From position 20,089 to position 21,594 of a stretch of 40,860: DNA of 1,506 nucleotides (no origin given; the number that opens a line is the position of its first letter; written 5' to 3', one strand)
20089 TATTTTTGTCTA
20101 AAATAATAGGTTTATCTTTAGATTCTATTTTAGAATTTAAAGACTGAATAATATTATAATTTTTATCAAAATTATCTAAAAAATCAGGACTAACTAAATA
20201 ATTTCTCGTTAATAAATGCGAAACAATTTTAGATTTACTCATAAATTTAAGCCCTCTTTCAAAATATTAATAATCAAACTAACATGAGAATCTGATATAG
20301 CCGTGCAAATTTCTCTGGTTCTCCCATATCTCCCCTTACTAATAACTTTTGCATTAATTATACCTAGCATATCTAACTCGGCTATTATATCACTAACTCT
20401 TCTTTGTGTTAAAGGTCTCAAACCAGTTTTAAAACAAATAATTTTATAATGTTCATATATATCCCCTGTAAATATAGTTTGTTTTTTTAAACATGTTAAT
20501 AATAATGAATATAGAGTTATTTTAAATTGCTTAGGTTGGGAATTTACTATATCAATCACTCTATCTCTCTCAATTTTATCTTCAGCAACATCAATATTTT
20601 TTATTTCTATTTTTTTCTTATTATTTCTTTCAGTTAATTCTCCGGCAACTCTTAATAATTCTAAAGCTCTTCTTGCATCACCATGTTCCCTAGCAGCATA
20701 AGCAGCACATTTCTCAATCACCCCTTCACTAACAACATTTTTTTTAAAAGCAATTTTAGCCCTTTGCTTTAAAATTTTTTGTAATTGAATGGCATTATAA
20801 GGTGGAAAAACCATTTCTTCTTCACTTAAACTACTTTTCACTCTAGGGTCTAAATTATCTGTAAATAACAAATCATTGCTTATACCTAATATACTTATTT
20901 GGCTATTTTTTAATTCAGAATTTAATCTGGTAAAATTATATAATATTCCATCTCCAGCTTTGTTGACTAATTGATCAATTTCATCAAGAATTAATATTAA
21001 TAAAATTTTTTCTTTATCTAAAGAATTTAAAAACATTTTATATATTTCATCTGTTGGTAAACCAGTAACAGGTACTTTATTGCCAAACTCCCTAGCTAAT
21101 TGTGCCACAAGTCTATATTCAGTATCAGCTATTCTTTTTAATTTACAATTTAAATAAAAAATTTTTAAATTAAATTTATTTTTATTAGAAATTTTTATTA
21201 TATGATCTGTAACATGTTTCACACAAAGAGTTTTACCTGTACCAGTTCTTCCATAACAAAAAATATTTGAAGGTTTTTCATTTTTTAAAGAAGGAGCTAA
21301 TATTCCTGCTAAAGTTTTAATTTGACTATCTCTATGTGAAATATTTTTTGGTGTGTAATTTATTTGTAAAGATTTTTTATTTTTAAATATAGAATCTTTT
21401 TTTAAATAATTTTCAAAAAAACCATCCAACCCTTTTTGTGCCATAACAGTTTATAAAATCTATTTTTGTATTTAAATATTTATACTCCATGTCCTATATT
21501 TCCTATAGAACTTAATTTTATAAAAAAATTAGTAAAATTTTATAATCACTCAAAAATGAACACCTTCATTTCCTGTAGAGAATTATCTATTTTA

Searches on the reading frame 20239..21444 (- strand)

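Call 16: search_protein_families(library=pfam, proteins=[window:20239-21444:-], max_evalue=0.001)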
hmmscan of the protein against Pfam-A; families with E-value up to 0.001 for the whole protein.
window:20239-21444:- (401 aa): 8 families
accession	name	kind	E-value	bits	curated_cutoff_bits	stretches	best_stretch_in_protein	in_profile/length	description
PF09079.17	Cdc6_C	-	3.7e-25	88.2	25.1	1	300-386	3-91/96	CDC6, C terminal winged helix domain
PF22703.2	Cdc6_lid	-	6.1e-24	84.1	27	1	223-288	2-67/68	Cdc6 AAA+ ATPase-type lid domain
PF13401.12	AAA_22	-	1.7e-08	35.3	27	1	58-174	5-107/130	AAA domain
PF22606.2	Cdc6-ORC-like_ATPase_lid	-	3.7e-07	30.4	27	1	216-272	1-57/60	Cdc6/ORC-like, ATPase lid domain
PF00004.35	AAA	-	1.5e-06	29.1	21.2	1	63-204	3-120/131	ATPase family associated with various cellular activities (AAA)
PF01637.24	ATPase_2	-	3.2e-06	27.6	33.2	1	53-169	15-133/225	ATPase domain predominantly from Archaea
PF13191.12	AAA_16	-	8.5e-06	26.8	32.6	1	38-104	5-62/167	AAA ATPase domain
PF05621.17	TniB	-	0.00023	21.1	22.4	1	51-161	28-133/189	Bacterial TniB protein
